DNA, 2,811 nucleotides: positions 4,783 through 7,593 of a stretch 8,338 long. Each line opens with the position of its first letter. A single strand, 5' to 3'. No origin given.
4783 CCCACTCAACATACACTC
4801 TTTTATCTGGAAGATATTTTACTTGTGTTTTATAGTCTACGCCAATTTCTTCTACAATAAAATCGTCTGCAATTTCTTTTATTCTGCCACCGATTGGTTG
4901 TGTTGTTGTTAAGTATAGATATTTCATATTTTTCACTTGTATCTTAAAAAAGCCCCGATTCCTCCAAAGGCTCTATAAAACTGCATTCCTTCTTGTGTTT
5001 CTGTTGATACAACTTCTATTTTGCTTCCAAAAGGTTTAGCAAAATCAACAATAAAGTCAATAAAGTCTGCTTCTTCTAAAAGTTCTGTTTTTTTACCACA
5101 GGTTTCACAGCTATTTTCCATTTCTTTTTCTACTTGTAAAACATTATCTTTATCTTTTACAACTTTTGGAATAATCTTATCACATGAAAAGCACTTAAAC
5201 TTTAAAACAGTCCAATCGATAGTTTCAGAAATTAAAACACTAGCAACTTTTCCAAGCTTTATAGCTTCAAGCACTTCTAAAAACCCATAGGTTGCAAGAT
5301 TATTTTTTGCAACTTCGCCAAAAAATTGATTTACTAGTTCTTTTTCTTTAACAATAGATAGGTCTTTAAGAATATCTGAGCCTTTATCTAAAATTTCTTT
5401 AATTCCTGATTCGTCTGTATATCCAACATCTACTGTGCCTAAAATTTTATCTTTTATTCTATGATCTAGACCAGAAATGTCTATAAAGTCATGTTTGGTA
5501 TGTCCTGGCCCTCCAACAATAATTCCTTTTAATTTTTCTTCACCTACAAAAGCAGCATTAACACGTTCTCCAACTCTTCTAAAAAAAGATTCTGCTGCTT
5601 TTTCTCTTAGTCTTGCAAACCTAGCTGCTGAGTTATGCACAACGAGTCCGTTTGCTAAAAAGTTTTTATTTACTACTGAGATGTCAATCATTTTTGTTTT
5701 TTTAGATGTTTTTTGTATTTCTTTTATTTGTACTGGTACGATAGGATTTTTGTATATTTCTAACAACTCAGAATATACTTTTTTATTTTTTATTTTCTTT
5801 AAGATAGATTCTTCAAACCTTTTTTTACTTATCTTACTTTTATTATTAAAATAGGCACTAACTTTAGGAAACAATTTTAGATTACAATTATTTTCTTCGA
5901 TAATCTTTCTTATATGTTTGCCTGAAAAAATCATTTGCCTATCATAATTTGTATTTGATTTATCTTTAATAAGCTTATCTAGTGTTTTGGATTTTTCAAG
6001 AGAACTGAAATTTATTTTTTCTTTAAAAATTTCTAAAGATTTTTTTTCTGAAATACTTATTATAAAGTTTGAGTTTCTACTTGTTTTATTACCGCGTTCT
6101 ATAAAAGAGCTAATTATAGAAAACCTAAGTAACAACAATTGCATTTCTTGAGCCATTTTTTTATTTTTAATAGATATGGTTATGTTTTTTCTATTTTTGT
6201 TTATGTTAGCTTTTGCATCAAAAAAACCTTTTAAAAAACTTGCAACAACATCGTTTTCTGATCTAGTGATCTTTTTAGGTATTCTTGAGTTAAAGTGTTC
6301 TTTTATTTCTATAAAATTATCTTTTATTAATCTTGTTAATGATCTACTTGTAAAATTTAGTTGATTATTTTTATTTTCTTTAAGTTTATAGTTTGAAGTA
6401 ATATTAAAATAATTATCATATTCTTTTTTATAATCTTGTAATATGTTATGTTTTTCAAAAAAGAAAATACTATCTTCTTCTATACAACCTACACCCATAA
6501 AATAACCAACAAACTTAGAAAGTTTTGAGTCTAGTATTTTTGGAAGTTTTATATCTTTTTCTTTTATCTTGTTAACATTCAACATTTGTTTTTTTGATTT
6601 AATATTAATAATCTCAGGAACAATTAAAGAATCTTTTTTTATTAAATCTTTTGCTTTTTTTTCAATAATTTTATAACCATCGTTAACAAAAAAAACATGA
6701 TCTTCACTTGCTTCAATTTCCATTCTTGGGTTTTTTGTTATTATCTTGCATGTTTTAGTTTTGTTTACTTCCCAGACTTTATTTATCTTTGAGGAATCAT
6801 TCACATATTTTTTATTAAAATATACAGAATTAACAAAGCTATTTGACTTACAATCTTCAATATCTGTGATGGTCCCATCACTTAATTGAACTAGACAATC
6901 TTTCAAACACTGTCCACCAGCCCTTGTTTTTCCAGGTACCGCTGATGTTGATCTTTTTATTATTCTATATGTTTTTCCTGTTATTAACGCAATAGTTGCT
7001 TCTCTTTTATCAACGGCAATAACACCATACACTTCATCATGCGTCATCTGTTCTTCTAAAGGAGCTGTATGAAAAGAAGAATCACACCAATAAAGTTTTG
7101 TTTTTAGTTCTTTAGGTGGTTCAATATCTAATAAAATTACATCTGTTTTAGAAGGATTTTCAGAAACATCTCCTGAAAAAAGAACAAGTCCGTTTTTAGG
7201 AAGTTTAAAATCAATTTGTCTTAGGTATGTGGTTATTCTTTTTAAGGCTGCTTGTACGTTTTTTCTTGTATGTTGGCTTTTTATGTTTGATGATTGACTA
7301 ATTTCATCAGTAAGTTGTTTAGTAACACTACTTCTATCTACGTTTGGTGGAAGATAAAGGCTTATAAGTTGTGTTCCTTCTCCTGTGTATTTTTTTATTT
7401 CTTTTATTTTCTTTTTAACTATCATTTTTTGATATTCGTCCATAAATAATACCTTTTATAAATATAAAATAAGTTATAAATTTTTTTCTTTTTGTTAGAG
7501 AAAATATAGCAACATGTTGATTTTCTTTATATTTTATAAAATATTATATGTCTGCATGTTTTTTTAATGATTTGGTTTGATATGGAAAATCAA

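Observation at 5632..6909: Intein inserted inside the catalytic GGQ motif block of release factor aRF1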

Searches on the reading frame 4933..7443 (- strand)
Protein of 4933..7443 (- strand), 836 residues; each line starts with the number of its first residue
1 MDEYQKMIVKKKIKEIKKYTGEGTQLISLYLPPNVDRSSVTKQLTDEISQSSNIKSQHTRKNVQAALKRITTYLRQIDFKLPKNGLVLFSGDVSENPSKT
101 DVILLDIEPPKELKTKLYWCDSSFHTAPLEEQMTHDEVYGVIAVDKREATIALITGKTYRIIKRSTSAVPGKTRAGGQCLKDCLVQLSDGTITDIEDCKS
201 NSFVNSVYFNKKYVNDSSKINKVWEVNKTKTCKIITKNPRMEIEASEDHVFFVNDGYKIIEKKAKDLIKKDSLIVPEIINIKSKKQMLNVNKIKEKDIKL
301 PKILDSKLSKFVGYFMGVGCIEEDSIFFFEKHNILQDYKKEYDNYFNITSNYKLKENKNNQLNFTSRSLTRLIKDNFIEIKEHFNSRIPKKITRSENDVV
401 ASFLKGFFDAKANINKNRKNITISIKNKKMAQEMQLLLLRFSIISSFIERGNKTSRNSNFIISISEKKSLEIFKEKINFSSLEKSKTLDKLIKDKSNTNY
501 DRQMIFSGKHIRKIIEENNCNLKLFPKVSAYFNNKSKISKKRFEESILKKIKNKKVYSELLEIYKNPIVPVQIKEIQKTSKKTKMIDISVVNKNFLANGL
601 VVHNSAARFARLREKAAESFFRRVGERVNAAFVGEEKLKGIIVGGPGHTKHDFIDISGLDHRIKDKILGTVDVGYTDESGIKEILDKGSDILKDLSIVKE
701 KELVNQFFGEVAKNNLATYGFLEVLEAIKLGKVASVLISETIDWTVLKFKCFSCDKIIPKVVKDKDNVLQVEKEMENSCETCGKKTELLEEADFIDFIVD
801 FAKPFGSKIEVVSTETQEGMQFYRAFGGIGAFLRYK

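Call 4: search_protein_families(library=pfam, proteins=[window:4933-7443:-], max_evalue=1)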
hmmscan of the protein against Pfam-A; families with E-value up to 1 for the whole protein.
window:4933-7443:- (836 aa): 10 families
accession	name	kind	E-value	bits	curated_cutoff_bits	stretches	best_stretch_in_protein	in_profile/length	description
PF03464.20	eRF1_2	-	6.5e-35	120.8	27.1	2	604-694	41-133/133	eRF1 domain 2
PF03465.20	eRF1_3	-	2.1e-21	76.8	25.8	1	697-836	1-105/106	eRF1 domain 3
PF14890.11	Intein_splicing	-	2.6e-20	73.3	35.8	1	200-604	19-155/155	Intein splicing domain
PF03463.20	eRF1_1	-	3.1e-16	59.9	23.8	1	11-132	2-122/123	eRF1 domain 1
PF14528.11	LAGLIDADG_3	-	6.7e-13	49.2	22.5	1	398-478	1-82/82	LAGLIDADG-like domain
PF18854.6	baeRF_family10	-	1.7e-07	32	27.1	2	604-680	59-130/143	Bacterial archaeo-eukaryotic release factor family 10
PF18859.6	acVLRF1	-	0.006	17.2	27.1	1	605-647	43-83/130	Actinobacteria/chloroflexi VLRF1 release factor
PF18845.6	baeRF_family3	-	0.019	15.7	31.5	1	610-731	54-167/168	Bacterial archaeo-eukaryotic release factor family 3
PF08517.17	AXH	-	0.055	14.4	33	1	183-254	5-82/116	Ataxin-1 and HBP1 module (AXH)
PF07191.17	Zn_ribbon_6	-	0.15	12.5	25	1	742-798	10-51/67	Double zinc ribbon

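Call 8: find_homologous_proteins(query=window:4933-7443:-, max_evalue=1e-10)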
Query window:4933-7443:- (836 aa): 213 proteins with E <= 1e-10 among 8000 candidates; the best 120 are listed.
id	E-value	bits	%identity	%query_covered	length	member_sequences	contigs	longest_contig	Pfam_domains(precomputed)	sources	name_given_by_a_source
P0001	0.0e+0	1820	100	100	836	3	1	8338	PF03465.21,PF03464.21,PF18854.7,PF14528.12,PF14890.12,PF03463.21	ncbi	-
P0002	0.0e+0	1292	69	64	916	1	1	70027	PF03465.21,PF03464.21,PF18854.7,PF01381.29,PF14528.12,PF14890.12,PF03463.21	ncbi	-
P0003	0.0e+0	1253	71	100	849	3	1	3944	PF03465.21,PF03464.21,PF18854.7,PF14528.12,PF14890.12,PF03463.21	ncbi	-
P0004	0.0e+0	1134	60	65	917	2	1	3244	PF03465.21,PF03464.21,PF12844.14,PF18854.7,PF01381.29,PF14528.12,PF14890.12,PF03463.21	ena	-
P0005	0.0e+0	1055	56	65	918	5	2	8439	PF03465.21,PF03464.21,PF12844.14,PF18854.7,PF01381.29,PF14528.12,PF14890.12,PF03463.21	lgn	-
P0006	4.4e-281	953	53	65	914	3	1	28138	PF03465.21,PF03464.21,PF18854.7,PF01381.29,PF14528.12,PF14890.12,PF03463.21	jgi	-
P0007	3.0e-273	927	53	65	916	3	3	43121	PF03465.21,PF03464.21,PF18854.7,PF01381.29,PF14528.12,PF13443.13,PF14890.12,PF03463.21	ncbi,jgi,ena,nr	ncbi:MAG: LAGLIDADG family homing endonuclease [archaeon]|nr:helix-turn-helix domain-containing prot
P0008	3.7e-271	920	53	98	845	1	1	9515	PF03465.21,PF03464.21,PF14528.12,PF14890.12,PF03463.21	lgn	-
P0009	4.2e-268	910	52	64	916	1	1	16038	PF03465.21,PF03464.21,PF12844.14,PF01381.29,PF14528.12,PF14890.12,PF03463.21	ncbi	ncbi:MAG: LAGLIDADG family homing endonuclease [archaeon]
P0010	3.0e-267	907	53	98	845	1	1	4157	PF03465.21,PF03464.21,PF18854.7,PF14528.12,PF14890.12,PF03463.21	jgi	jgi:peptide subunit release factor 1 (eRF1)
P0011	2.3e-266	904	52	100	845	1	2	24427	PF03465.21,PF03464.21,PF18854.7,PF14528.12,PF14890.12,PF03463.21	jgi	jgi:peptide subunit release factor 1 (eRF1)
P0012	2.6e-264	897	51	100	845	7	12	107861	PF03465.21,PF03464.21,PF18854.7,PF14528.12,PF14890.12,PF03463.21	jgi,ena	-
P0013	3.1e-264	897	53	100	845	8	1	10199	PF03465.21,PF03464.21,PF18854.7,PF14528.12,PF14890.12,PF03463.21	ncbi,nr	ncbi:MAG: LAGLIDADG family homing endonuclease [Candidatus ainarchaeum sp.]|nr:LAGLIDADG family homi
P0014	6.2e-264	896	52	100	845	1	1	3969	PF03465.21,PF03464.21,PF14528.12,PF14890.12,PF03463.21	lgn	-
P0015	2.2e-263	894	51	100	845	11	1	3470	PF03465.21,PF03464.21,PF18854.7,PF14528.12,PF14890.12,PF03463.21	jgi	-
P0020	2.9e-230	785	57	47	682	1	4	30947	PF03465.21,PF03464.21,PF14890.12,PF03463.21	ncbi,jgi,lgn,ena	-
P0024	1.1e-222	760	46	65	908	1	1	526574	PF03465.21,PF03464.21,PF18854.7,PF01381.29,PF14528.12,PF14890.12,PF03463.21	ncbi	-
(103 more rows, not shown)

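Call 21: list_cluster_members(proteins=[P0001, P0002, P0003, P0020, P0024])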
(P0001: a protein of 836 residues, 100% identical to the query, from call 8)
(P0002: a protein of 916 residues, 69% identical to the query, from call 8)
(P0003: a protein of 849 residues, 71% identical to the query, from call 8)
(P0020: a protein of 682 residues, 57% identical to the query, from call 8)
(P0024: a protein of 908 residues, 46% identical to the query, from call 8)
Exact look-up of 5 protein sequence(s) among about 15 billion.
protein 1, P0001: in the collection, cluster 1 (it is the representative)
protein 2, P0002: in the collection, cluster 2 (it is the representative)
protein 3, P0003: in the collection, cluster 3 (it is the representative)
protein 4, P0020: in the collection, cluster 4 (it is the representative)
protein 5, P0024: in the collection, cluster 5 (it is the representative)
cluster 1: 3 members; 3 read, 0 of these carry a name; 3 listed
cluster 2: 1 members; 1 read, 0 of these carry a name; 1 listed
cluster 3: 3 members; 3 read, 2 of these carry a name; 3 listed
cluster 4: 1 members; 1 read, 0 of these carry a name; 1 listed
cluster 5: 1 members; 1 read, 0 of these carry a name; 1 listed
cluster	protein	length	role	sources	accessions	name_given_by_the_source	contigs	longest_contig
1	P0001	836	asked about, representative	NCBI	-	-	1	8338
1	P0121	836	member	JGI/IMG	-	-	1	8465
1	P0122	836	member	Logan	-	-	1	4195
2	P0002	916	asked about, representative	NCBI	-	-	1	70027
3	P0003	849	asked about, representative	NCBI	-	-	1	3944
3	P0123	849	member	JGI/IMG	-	peptide subunit release factor 1 (eRF1)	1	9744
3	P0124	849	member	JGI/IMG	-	peptide subunit release factor 1 (eRF1)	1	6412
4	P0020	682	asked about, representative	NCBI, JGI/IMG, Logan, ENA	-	-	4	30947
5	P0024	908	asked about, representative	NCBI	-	-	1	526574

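Call 33: find_encoding_contigs(protein=P0002, flank=6000, max_places=2)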
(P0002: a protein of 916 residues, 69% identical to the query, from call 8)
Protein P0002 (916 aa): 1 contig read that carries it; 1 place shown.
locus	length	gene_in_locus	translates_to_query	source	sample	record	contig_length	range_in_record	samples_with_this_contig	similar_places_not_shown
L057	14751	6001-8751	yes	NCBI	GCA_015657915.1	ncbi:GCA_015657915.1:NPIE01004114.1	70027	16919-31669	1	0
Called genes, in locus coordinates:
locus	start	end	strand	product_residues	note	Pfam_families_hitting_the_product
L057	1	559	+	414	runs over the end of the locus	PF01896:DNA_primase_S (weak)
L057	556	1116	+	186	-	PF22090:Gins51_C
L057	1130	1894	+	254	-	PF00575:S1, PF07541:EIF_2_alpha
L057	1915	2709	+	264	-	PF09754:PAC2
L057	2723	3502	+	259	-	-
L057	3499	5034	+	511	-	PF01935:DUF87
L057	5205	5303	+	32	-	-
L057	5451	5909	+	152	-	PF00156:Pribosyltran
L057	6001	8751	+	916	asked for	PF03463:eRF1_1, PF03464:eRF1_2 (weak), PF18854:baeRF_family10 (faint), PF14890:Intein_splicing, PF01381:HTH_3, PF14528:LAGLIDADG_3, PF03464:eRF1_2, PF03465:eRF1_3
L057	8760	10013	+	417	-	PF01142:TruD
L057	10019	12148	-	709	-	PF00270:DEAD, PF04851:ResIII, PF03237:Terminase_6N (faint), PF00271:Helicase_C, PF21280:Helicase_dom4_arc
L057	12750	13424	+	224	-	PF22199:FKBP26_IF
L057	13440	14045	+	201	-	PF00227:Proteasome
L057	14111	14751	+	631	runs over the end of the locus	PF17214:KH_TffA, PF00753:Lactamase_B, PF16661:Lactamase_B_6, PF23023:Anti-Pycsar_Apyc1, PF12706:Lactamase_B_2, PF10996:Beta-Casp, PF07521:RMMBL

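Call 38: search_protein_families(library=pfam, proteins=[P0002, P0003, P0020, P0012], max_evalue=0.001)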
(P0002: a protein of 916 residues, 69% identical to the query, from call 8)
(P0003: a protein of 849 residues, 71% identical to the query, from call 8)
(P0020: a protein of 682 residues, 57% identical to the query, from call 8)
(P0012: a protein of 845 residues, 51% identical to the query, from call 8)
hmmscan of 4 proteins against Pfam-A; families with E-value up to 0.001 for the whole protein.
P0002 (916 aa): 7 families
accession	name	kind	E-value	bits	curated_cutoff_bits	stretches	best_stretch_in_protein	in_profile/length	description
PF03464.20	eRF1_2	-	1.2e-34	120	27.1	2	684-774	41-133/133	eRF1 domain 2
PF03465.20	eRF1_3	-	3.8e-21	76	25.8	1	777-916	1-105/106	eRF1 domain 3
PF14890.11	Intein_splicing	-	1.7e-20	73.9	35.8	1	198-684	19-155/155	Intein splicing domain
PF14528.11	LAGLIDADG_3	-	5.6e-20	71.8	22.5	1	476-557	2-81/82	LAGLIDADG-like domain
PF03463.20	eRF1_1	-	1e-14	55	23.8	1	11-133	2-123/123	eRF1 domain 1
PF01381.28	HTH_3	-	6.9e-11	42.5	23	1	307-359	1-54/55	Helix-turn-helix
PF18854.6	baeRF_family10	-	4.3e-09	37.2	27.1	0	684-760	59-130/143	Bacterial archaeo-eukaryotic release factor family 10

P0003 (849 aa): 6 families
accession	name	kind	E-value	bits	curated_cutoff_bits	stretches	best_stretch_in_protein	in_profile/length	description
PF03464.20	eRF1_2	-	5.9e-34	117.7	27.1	2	617-707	41-133/133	eRF1 domain 2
PF03465.20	eRF1_3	-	2.5e-21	76.6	25.8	1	710-849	1-105/106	eRF1 domain 3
PF14528.11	LAGLIDADG_3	-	1.2e-16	61.2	22.5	1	412-491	1-82/82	LAGLIDADG-like domain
PF03463.20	eRF1_1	-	3.9e-15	56.4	23.8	1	11-132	2-122/123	eRF1 domain 1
PF14890.11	Intein_splicing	-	1.6e-14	54.4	35.8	1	187-617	3-155/155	Intein splicing domain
PF18854.6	baeRF_family10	-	2.8e-08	34.6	27.1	0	617-699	59-136/143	Bacterial archaeo-eukaryotic release factor family 10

P0020 (682 aa): 6 families
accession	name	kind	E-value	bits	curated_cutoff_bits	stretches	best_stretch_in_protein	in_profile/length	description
PF03464.20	eRF1_2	-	7.3e-33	114.2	27.1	2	449-539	41-133/133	eRF1 domain 2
PF14890.11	Intein_splicing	-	3.3e-25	89.1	35.8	1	187-449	3-155/155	Intein splicing domain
PF03465.20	eRF1_3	-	3.9e-21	76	25.8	1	542-682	1-105/106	eRF1 domain 3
PF03463.20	eRF1_1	-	2.6e-16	60.2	23.8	1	11-132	2-122/123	eRF1 domain 1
PF18854.6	baeRF_family10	-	3.2e-05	24.7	27.1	0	125-178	2-55/143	Bacterial archaeo-eukaryotic release factor family 10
PF14528.11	LAGLIDADG_3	-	0.00057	20.5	22.5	0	311-384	2-82/82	LAGLIDADG-like domain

P0012 (845 aa): 6 families
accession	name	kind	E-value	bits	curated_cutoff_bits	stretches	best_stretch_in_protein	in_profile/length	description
PF03464.20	eRF1_2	-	6e-35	120.9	27.1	2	612-702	41-133/133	eRF1 domain 2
PF03465.20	eRF1_3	-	9.6e-20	71.5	25.8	1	706-845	2-105/106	eRF1 domain 3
PF14528.11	LAGLIDADG_3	-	6.7e-18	65.2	22.5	1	405-485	3-81/82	LAGLIDADG-like domain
PF14890.11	Intein_splicing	-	2.6e-16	60.2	35.8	1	187-612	3-155/155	Intein splicing domain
PF03463.20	eRF1_1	-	1.6e-14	54.4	23.8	1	14-132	5-122/123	eRF1 domain 1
PF18854.6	baeRF_family10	-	1.5e-06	29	27.1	0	125-178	2-55/143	Bacterial archaeo-eukaryotic release factor family 10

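Call 52: find_encoding_contigs(protein=P0001, flank=10000, max_places=4)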
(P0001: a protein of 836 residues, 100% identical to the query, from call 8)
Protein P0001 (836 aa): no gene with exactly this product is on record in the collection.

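Call 57: search_protein_families(library=ncbifam, proteins=[window:4933-7443:-], max_evalue=0.01)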
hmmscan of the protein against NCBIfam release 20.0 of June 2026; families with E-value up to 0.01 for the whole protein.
window:4933-7443:- (836 aa): 13 families
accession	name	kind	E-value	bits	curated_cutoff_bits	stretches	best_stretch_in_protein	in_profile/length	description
TIGR03676.1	aRF1_eRF1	equivalog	7.9e-129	430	234.7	2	605-836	174-402/403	peptide chain release factor aRF-1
NF011418.0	PRK14845.1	equivalog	2.1e-20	72.2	756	1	219-501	80-322/1049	translation initiation factor IF-2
NF011491.0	PRK14898.1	equivalog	5.2e-16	57.8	783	1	229-609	150-548/860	DNA-directed RNA polymerase subunit A''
NF038098.1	GyrA_w_intein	exception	2.3e-12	45.7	1850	1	287-612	218-545/1232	intein-containing DNA gyrase subunit A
NF005852.0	PRK07773.1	equivalog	3.7e-12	45.3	780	1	382-606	594-828/886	replicative DNA helicase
NF011287.0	PRK14698.1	equivalog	1.7e-10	39.6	1238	1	253-476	337-563/1017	V-type ATP synthase subunit A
NF038162.1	RtcB_rel_intein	exception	4.1e-09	35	1150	1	185-613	102-587/961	intein-containing RtcB family protein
NF003157.0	PRK04132.1-2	equivalog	3.8e-08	31.7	1103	1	305-554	169-412/864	replication factor C small subunit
NF038136.1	rSAM_Rv_intein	exception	9e-07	28.1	700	1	182-630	80-362/574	intein-containing Rv2578c family radical SAM protein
NF011303.0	PRK14715.1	equivalog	0.00011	19.4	1585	1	298-507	1109-1320/1627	DNA-directed DNA polymerase II large subunit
NF052289.1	Rv2629_fam_RHF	equivalog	0.00013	21.3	320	1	613-747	163-295/357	Rv2629 family ribosome hibernation factor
NF041024.1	acVLRF1_NCBI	exception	0.0034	17.1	125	0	605-646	116-158/208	acVLRF1 family peptidyl-tRNA hydrolase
TIGR01445.1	intein_Nterm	domain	0.0076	17.2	24.5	1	184-253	7-83/83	intein N-terminal splicing region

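Call 60: find_encoding_contigs(protein=P0122, flank=5000, max_places=3)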
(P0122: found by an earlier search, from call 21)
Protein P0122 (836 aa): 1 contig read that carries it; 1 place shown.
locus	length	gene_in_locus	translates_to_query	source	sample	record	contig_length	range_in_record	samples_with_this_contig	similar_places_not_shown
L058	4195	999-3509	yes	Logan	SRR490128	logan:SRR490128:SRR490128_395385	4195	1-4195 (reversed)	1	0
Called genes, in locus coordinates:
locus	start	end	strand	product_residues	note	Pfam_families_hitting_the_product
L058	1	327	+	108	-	?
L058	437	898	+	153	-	PF00156:Pribosyltran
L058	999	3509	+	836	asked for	PF03463:eRF1_1, PF18854:baeRF_family10 (faint), PF03464:eRF1_2 (weak), PF14890:Intein_splicing, PF14528:LAGLIDADG_3, PF03464:eRF1_2, PF03465:eRF1_3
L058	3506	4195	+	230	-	?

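Call 61: find_encoding_contigs(protein=P0003, flank=5000, max_places=3)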
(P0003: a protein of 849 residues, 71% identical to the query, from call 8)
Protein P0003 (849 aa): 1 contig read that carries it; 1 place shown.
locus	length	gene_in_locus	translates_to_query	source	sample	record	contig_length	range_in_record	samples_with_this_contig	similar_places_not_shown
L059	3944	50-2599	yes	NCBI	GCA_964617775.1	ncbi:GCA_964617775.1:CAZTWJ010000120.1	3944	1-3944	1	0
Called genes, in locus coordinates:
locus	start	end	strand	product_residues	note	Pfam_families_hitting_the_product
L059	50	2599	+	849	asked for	PF03463:eRF1_1, PF18854:baeRF_family10 (faint), PF03464:eRF1_2 (weak), PF14890:Intein_splicing, PF14528:LAGLIDADG_3, PF03464:eRF1_2, PF03465:eRF1_3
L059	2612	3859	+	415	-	PF01142:TruD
